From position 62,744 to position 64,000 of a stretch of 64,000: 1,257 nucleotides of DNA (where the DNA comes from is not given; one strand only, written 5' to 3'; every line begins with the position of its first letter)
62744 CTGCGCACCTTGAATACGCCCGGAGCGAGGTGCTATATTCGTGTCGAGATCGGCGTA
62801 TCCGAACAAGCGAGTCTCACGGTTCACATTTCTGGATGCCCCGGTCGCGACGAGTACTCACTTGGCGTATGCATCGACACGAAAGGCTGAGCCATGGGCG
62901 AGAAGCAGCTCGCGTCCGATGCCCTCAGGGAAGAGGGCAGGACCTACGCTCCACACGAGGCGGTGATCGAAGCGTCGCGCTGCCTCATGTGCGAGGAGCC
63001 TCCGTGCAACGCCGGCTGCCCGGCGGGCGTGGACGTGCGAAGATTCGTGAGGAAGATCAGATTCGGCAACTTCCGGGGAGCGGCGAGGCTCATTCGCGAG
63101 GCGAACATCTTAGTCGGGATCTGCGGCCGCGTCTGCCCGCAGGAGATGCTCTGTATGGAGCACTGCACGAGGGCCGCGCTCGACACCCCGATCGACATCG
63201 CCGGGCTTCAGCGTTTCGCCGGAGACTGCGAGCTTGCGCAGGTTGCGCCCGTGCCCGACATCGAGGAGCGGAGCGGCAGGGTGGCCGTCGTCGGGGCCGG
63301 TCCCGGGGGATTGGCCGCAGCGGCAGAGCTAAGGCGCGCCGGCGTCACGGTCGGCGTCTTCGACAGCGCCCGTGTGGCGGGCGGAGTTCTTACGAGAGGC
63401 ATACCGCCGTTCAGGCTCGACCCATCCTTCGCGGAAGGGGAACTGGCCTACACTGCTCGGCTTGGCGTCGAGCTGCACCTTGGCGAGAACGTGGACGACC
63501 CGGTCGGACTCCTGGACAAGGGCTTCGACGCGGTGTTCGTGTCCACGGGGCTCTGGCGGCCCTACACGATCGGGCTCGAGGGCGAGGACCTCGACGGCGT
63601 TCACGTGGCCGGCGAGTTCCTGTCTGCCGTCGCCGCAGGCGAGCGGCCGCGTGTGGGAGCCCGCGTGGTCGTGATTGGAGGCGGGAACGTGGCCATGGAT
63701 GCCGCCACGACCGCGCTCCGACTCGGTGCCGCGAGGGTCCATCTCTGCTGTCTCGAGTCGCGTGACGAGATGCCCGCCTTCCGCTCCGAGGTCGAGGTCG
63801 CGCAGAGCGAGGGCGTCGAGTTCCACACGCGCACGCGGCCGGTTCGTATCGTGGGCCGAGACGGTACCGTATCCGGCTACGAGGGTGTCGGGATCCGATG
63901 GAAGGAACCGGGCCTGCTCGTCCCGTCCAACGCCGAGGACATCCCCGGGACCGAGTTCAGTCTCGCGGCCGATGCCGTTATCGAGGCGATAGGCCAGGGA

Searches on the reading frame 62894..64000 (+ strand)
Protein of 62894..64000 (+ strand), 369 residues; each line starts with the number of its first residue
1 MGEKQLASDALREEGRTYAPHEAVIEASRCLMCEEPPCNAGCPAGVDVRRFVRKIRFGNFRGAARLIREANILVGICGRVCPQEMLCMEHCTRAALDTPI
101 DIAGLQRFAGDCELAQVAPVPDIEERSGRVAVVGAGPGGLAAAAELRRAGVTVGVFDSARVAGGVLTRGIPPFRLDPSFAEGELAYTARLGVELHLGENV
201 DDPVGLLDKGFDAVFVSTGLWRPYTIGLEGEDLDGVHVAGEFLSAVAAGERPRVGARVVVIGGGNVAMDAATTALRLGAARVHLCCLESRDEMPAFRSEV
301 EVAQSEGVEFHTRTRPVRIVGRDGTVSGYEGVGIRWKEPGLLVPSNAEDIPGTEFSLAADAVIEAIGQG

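Call 85: search_protein_families(library=pfam, proteins=[window:62894-64000:+], max_evalue=0.001)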
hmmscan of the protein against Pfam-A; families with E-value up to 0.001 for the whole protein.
window:62894-64000:+ (369 aa): 9 families
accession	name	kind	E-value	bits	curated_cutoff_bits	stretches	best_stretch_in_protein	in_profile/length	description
PF14691.11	Fer4_20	-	9e-32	109.7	25.8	1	12-115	6-110/113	Dihydroprymidine dehydrogenase domain II, 4Fe-4S cluster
PF07992.20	Pyr_redox_2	-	2.8e-18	66.8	26.1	1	129-330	2-222/291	Pyridine nucleotide-disulphide oxidoreductase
PF00070.33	Pyr_redox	-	1.9e-10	41.5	22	1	257-327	1-75/82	Pyridine nucleotide-disulphide oxidoreductase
PF13738.12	Pyr_redox_3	-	4.2e-09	36.5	30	1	214-284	128-192/305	Pyridine nucleotide-disulphide oxidoreductase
PF13450.12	NAD_binding_8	-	5.3e-08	33.5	21.9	1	132-167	1-36/68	NAD(P)-binding Rossmann-like domain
PF01262.27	AlaDh_PNT_C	-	3.7e-07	30.2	23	1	246-280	18-53/214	Alanine dehydrogenase/PNT, C-terminal domain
PF12831.13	FAD_oxidored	-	9.4e-07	28.9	27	1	130-170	2-42/416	FAD dependent oxidoreductase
PF13241.12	NAD_binding_7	-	0.00033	21.6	22.1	0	255-303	7-51/104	Putative NAD(P)-binding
PF01494.25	FAD_binding_3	-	0.00082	19.1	22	1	130-158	4-32/349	FAD binding domain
